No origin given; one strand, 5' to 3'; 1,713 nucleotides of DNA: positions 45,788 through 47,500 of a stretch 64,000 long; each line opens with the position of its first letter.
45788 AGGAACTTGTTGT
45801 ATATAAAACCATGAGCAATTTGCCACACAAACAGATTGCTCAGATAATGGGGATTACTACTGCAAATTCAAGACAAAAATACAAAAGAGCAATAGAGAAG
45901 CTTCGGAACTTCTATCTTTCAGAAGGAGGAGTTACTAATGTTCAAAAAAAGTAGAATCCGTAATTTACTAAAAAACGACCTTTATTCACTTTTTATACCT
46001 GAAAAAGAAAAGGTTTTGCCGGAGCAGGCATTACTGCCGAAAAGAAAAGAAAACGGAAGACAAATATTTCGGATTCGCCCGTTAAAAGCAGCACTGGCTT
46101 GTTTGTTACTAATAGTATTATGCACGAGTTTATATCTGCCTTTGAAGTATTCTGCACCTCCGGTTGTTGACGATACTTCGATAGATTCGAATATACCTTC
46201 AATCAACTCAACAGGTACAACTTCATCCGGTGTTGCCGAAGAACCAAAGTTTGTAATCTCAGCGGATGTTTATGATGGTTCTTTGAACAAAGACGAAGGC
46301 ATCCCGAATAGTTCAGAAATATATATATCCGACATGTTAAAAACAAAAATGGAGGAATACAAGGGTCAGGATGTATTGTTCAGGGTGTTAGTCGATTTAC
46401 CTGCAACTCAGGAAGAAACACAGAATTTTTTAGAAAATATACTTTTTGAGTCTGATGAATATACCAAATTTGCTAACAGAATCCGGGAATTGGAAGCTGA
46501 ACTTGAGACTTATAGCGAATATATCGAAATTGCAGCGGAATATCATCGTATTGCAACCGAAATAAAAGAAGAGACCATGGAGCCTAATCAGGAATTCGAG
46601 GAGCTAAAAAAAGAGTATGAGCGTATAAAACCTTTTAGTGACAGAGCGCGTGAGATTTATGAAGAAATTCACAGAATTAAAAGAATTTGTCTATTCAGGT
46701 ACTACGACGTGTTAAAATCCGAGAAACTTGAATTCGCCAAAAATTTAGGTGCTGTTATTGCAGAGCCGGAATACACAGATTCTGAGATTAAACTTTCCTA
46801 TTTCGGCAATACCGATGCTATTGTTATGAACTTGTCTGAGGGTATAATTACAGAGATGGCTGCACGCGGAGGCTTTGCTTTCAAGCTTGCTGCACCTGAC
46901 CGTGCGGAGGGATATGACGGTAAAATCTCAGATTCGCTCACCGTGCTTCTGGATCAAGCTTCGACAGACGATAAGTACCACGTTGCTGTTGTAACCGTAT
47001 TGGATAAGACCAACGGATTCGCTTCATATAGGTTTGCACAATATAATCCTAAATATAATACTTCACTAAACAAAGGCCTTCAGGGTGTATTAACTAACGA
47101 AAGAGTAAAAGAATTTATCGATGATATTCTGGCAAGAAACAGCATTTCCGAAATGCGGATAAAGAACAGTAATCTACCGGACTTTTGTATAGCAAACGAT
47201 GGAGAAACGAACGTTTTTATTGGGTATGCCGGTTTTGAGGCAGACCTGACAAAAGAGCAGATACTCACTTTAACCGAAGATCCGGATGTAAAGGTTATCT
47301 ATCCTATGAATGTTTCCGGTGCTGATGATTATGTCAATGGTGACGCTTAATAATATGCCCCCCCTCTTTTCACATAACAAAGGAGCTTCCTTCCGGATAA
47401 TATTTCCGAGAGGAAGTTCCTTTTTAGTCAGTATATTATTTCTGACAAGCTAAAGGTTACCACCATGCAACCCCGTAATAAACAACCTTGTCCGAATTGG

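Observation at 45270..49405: The anti-sigma ectodomain is built from two copies of the neighbouring subtilase's pro-region module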

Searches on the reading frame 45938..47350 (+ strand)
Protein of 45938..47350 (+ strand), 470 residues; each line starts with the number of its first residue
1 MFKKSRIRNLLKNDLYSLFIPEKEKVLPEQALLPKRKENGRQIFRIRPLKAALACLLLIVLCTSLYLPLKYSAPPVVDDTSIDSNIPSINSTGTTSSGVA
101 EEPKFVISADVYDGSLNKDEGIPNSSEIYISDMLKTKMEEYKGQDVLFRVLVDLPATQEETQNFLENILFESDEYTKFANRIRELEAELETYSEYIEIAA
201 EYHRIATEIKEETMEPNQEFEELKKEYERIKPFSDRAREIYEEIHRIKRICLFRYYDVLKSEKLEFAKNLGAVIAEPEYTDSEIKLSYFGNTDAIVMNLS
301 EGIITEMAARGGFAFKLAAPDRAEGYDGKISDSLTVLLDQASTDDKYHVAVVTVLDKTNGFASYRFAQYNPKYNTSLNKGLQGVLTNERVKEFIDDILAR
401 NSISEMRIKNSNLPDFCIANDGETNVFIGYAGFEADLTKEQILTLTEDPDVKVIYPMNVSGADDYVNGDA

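Call 3: search_protein_families(library=pfam, proteins=[window:45938-47350:+], max_evalue=1)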
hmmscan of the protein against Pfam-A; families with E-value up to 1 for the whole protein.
window:45938-47350:+ (470 aa): 5 families
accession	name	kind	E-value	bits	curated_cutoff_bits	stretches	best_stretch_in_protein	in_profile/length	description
PF08663.15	HalX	-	0.0063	17.3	23.2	1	171-191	33-53/68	HalX domain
PF08537.15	NBP1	-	0.055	13.4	25.8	1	125-204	133-213/330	Fungal Nap binding protein NBP1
PF19312.4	NtrY_N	-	0.096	12.5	23.2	1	233-360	111-240/291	NtrY N-terminal region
PF03462.23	PCRF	-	0.13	12.4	24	1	167-230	16-83/194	PCRF domain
PF05922.21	Inhibitor_I9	-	0.14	13.3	21.2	1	429-456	48-75/82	Peptidase inhibitor I9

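Call 4: search_protein_families(library=ncbifam, proteins=[window:45938-47350:+], max_evalue=1)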
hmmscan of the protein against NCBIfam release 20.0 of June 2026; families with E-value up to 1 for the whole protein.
window:45938-47350:+ (470 aa): 6 families
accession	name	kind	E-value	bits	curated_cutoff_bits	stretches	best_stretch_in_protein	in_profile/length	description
NF047516.1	LA_3659_fam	equivalog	0.021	14.4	36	1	158-226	60-215/221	LA_3659 family protein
NF047514.1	SpiroCoCo_N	equivalog_domain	0.021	14.4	75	1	158-226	60-215/221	SpiroCoCo family coiled-coil protein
TIGR04211.1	SH3_and_anchor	equivalog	0.03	13.9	65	1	179-246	65-136/198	TIGR04211 family SH3 domain-containing protein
NF045487.1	ASRP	equivalog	0.037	12.6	300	1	172-266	196-286/593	archaea-specific SMC-related protein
NF041034.1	Rad50_Sulf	equivalog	0.044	11.6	1000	1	134-250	477-592/872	DNA double-strand break repair ATPase Rad50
NF033632.1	SLATT_4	domain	0.26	11.1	55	1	175-230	73-131/154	SLATT domain-containing protein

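Call 8: find_homologous_proteins(query=window:45938-47350:+, max_evalue=0.001)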
Query window:45938-47350:+ (470 aa): 9 proteins with E <= 0.001 among 8000 candidates.
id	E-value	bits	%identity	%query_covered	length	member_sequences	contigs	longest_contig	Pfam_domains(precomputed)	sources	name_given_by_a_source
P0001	6.6e-215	732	100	72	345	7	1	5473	-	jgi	-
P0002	7.0e-122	426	49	99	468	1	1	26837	-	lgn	-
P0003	1.9e-112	395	47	100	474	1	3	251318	-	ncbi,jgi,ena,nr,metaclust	ncbi:MAG: hypothetical protein A2Y15_08025 [Clostridiales bacterium GWF2_36_10]|nr:MAG: hypothetical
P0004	8.2e-82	294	42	96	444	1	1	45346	PF05922.22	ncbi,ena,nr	ncbi:MAG: hypothetical protein CVU97_04325 [Firmicutes bacterium HGW-Firmicutes-21]|nr:MAG: hypothet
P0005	4.0e-70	255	40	98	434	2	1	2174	-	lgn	-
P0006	3.5e-58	216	35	99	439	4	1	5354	-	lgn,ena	-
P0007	7.8e-45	172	33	97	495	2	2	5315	-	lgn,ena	-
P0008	3.4e-30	124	31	75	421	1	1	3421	-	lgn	-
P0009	1.3e-23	102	31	79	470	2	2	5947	-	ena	-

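Call 11: search_protein_families(library=pfam, alignment_id=A1, max_evalue=1)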
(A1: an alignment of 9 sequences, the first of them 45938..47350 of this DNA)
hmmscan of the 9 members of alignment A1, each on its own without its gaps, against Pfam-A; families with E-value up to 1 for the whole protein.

A. member 1, window:45938-47350:+ (470 aa): 5 families
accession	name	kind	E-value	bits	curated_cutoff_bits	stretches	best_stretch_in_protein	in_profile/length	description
PF08663.15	HalX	-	0.0063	17.3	23.2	1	171-191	33-53/68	HalX domain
PF08537.15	NBP1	-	0.055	13.4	25.8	1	125-204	133-213/330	Fungal Nap binding protein NBP1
PF19312.4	NtrY_N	-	0.096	12.5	23.2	1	233-360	111-240/291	NtrY N-terminal region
PF03462.23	PCRF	-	0.13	12.4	24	1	167-230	16-83/194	PCRF domain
PF05922.21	Inhibitor_I9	-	0.14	13.3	21.2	1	429-456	48-75/82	Peptidase inhibitor I9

B. families by the number of members that match (of 9 scanned): 25 families
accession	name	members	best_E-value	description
PF05922.21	Inhibitor_I9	3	1.7e-06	Peptidase inhibitor I9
PF03096.20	Ndr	3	0.0099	Ndr family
PF22045.1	CmlS_C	1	0.0035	Chloramphenicol halogenase CmlS C-terminal domain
PF08663.15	HalX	1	0.0063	HalX domain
PF01548.23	DEDD_Tnp_IS110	1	0.0086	Transposase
PF02346.21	Vac_Fusion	1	0.031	Chordopoxvirus multifunctional envelope protein A27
PF10046.14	BLOC1_2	1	0.032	Biogenesis of lysosome-related organelles complex-1 subunit 2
PF04584.19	Pox_A28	1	0.032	Poxvirus A28 family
PF14297.12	Lin1244_N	1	0.039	Lin1244/Lin1753-like, N-terminal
PF13339.11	AATF-Che1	1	0.046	Apoptosis antagonizing transcription factor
PF15021.11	SHLD1_C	1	0.048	Shieldin complex subunit 1, C-terminal domain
PF08537.15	NBP1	1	0.055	Fungal Nap binding protein NBP1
PF11827.13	DUF3347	1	0.063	Protein of unknown function (DUF3347)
PF17675.6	APG6_N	1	0.065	Apg6 coiled-coil region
PF19312.4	NtrY_N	1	0.096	NtrY N-terminal region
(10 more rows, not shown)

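Call 20: find_encoding_contigs(protein=P0003, flank=6000, max_places=2)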
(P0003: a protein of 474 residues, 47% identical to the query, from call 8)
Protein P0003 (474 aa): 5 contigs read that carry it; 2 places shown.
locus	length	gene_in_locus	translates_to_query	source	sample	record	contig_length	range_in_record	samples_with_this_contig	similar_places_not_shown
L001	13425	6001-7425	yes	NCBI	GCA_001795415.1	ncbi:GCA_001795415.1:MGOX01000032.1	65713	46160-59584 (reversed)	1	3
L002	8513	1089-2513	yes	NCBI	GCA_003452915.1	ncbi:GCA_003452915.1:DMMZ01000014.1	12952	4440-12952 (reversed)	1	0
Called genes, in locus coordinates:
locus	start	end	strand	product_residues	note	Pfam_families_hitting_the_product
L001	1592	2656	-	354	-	PF01208:URO-D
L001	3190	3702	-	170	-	-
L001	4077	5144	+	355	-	PF01408:GFO_IDH_MocA, PF22725:GFO_IDH_MocA_C3, PF02894:GFO_IDH_MocA_C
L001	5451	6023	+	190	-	PF04542:Sigma70_r2, PF08281:Sigma70_r4_2, PF04545:Sigma70_r4 (weak)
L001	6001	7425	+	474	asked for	-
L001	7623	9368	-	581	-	PF00082:Peptidase_S8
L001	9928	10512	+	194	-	PF00574:CLP_protease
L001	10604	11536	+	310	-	PF03547:Mem_trans, PF01758:SBF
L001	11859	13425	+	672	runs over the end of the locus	PF01832:Glucosaminidase, PF02368:Big_2, PF22359:Big-like (faint), PF26182:Ig_NUP210_5th (faint), PF08239:SH3_3 (weak), PF02368:Big_2, PF26918:Ig_Eae (weak), PF00404:Dockerin_1 (weak)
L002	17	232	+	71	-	PF02894:GFO_IDH_MocA_C (weak)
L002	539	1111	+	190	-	PF04542:Sigma70_r2, PF08281:Sigma70_r4_2, PF04545:Sigma70_r4 (weak)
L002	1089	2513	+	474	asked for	-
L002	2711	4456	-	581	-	PF00082:Peptidase_S8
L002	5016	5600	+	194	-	PF00574:CLP_protease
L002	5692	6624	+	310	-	PF03547:Mem_trans, PF01758:SBF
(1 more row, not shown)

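Call 21: find_encoding_contigs(protein=P0002, flank=6000, max_places=2)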
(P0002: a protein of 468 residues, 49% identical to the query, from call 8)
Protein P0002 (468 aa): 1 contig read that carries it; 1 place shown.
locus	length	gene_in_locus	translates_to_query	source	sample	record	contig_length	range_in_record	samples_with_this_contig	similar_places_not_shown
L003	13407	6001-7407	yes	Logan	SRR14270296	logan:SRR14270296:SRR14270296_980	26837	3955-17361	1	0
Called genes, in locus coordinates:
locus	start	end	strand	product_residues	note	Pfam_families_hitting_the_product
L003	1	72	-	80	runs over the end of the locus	-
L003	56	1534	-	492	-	PF00501:AMP-binding, PF13193:AMP-binding_C (weak)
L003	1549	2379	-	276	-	PF04294:VanW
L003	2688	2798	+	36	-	-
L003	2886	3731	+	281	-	PF13489:Methyltransf_23 (weak), PF01209:Ubie_methyltran (weak), PF05401:NodS (weak), PF13847:Methyltransf_31, PF08241:Methyltransf_11, PF08242:Methyltransf_12, PF13649:Methyltransf_25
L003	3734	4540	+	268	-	PF05175:MTS, PF13489:Methyltransf_23, PF01209:Ubie_methyltran (weak), PF03848:TehB, PF13847:Methyltransf_31, PF08241:Methyltransf_11, PF08242:Methyltransf_12, PF13649:Methyltransf_25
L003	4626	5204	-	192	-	PF04525:LOR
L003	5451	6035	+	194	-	PF04542:Sigma70_r2, PF08281:Sigma70_r4_2, PF04545:Sigma70_r4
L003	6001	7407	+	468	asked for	-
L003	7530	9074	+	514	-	PF00488:MutS_V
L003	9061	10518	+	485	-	PF00488:MutS_V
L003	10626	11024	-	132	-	PF13248:Zn_ribbon_3 (faint), PF14354:Lar_restr_allev (faint)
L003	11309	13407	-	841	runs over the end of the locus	PF09992:NAGPA, PF00395:SLH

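Call 22: find_encoding_contigs(protein=P0004, flank=6000, max_places=2)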
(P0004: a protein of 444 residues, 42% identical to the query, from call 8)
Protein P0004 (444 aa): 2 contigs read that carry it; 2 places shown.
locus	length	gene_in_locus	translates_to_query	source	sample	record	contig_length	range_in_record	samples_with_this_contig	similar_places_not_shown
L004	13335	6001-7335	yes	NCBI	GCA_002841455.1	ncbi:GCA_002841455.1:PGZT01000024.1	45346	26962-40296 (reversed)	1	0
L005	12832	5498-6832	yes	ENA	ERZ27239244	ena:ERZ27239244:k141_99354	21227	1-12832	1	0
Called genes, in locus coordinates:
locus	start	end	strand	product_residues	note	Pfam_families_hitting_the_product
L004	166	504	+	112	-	PF02878:PGM_PMM_I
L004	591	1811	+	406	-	PF02879:PGM_PMM_II, PF02880:PGM_PMM_III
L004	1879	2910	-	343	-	-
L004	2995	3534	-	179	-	-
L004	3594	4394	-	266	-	PF04951:Peptidase_M55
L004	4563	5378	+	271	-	PF00702:Hydrolase, PF13344:Hydrolase_6, PF13242:Hydrolase_like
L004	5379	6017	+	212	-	PF04542:Sigma70_r2, PF08281:Sigma70_r4_2, PF04545:Sigma70_r4 (weak)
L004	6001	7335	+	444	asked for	PF05922:Inhibitor_I9 (faint)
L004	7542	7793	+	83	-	PF04014:MazE_antitoxin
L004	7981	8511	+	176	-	PF01066:CDP-OH_P_transf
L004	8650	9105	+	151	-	PF04397:LytTR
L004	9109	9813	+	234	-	PF22570:LiaF-TM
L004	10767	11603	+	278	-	PF01061:ABC2_membrane, PF12698:ABC2_membrane_3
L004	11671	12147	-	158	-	PF03061:4HBT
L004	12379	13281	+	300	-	PF12849:PBP_like_2, PF01547:SBP_bac_1 (faint), PF13531:SBP_bac_11 (faint), PF12849:PBP_like_2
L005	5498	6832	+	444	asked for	PF05922:Inhibitor_I9 (faint)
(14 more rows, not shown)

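Call 23: find_encoding_contigs(protein=P0006, flank=6000, max_places=2)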
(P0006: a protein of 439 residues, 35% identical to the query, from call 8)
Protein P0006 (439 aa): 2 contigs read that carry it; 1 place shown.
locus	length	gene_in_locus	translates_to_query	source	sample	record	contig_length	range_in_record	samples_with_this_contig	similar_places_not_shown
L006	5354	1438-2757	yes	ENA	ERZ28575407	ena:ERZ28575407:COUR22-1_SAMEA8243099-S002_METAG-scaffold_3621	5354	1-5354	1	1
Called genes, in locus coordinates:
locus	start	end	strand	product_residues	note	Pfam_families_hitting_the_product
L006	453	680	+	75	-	PF13358:DDE_3 (weak)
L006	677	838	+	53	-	-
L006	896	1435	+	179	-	PF04542:Sigma70_r2, PF08281:Sigma70_r4_2 (weak), PF04545:Sigma70_r4 (weak)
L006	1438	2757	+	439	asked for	-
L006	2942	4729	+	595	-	PF00082:Peptidase_S8, PF04151:PPC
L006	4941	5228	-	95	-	PF18895:T4SS_pilin (weak)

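Call 24: find_encoding_contigs(protein=P0007, flank=6000, max_places=2)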
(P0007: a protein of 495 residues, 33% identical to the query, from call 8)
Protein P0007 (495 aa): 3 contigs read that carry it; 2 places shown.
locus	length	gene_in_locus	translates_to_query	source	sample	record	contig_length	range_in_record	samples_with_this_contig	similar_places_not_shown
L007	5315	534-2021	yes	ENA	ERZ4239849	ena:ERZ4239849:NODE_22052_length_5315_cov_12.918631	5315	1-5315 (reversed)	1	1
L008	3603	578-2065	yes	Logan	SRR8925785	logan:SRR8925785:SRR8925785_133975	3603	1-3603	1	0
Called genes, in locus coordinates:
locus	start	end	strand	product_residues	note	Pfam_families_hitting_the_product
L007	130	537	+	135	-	PF04542:Sigma70_r2 (weak), PF08281:Sigma70_r4_2 (weak), PF04545:Sigma70_r4 (weak)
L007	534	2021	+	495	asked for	-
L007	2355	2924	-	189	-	PF13302:Acetyltransf_3, PF00583:Acetyltransf_1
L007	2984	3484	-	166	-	PF13238:AAA_18 (weak)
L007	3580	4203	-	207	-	PF05175:MTS (weak), PF01209:Ubie_methyltran (faint), PF13489:Methyltransf_23, PF13847:Methyltransf_31, PF08241:Methyltransf_11, PF08242:Methyltransf_12, PF13649:Methyltransf_25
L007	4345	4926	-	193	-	PF13302:Acetyltransf_3, PF00583:Acetyltransf_1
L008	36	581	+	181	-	PF04542:Sigma70_r2, PF08281:Sigma70_r4_2 (weak), PF04545:Sigma70_r4 (weak)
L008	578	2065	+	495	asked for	-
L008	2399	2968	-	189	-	PF13302:Acetyltransf_3, PF00583:Acetyltransf_1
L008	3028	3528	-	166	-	PF13238:AAA_18 (weak)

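Call 25: find_encoding_contigs(protein=P0009, flank=6000, max_places=2)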
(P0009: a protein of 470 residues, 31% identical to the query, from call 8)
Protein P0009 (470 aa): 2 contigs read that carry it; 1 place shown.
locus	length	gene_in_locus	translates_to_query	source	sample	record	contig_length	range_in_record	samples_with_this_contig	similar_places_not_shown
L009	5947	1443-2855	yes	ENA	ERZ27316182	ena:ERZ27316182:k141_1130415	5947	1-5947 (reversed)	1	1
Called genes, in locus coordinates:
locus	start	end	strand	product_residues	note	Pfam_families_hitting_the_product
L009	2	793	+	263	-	?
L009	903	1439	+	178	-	PF04542:Sigma70_r2, PF08281:Sigma70_r4_2, PF04545:Sigma70_r4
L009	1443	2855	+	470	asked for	-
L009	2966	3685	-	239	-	PF13353:Fer4_12, PF04055:Radical_SAM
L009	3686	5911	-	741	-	PF02901:PFL-like, PF01228:Gly_radical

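Call 26: find_encoding_contigs(protein=P0008, flank=6000, max_places=2)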
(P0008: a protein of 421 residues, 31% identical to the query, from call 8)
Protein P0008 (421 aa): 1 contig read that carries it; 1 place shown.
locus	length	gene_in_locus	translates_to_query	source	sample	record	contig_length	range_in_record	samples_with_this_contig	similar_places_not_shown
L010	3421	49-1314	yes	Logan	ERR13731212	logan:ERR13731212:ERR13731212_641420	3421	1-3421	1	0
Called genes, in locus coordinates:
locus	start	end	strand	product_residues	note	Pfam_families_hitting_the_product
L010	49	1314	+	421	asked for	-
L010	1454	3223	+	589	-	PF19484:DUF6020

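Call 27: find_encoding_contigs(protein=P0005, flank=6000, max_places=2)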
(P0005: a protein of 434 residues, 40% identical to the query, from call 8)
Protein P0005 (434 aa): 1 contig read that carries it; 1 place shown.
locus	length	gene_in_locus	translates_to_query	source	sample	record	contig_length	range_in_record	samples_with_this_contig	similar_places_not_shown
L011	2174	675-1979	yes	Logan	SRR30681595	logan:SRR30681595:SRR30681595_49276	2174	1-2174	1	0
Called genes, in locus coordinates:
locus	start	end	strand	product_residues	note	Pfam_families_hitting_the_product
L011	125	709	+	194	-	PF04542:Sigma70_r2, PF08281:Sigma70_r4_2, PF04545:Sigma70_r4 (weak)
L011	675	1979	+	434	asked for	-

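Call 33: predict_structure(alignment_id=A1)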
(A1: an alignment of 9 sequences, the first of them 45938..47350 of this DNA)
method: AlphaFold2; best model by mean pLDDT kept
length: 470 residues; sequences in the alignment: 9
mean_pLDDT: 77.3   pTM: 0.63
mean pLDDT of the five models: 77.3, 75.8, 73.9, 73.2, 73.0
residues with pLDDT >= 90: 197; 70-90: 141; 50-70: 53; < 50: 79
segments of 3 or more residues with pLDDT < 50: 1-4, 30-49, 65-100, 459-470
pLDDT, mean of each block of 10 residues (from residue 1): 57 63 47 37 38 66 46 30 30 33 76 63 84 91 90 89 93 94 96 90 91 87 93 93 94 91 91 68 68 79 93 86 90 88 89 94 83 89 89 97 92 87 81 95 96 80 36
secondary structure, 60 per line:
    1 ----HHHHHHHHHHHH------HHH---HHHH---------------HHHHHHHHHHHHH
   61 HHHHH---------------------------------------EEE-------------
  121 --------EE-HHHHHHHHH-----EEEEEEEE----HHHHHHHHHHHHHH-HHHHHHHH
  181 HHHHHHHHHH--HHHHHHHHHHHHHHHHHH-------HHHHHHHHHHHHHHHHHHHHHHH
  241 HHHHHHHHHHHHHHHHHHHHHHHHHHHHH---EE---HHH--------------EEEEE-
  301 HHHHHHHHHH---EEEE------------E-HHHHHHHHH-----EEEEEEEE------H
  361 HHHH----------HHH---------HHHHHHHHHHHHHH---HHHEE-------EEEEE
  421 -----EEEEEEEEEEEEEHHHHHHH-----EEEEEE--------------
elements in order: H5-16 H29-32 H48-65 E105-107 H132-140 E146-153 H158-171 H173-190 H193-210 H218-269 E295-299 H301-310 E314-317 H332-340 E346-353 H360-364 H387-400 E416-420 E426-438 H439-445 E451-456
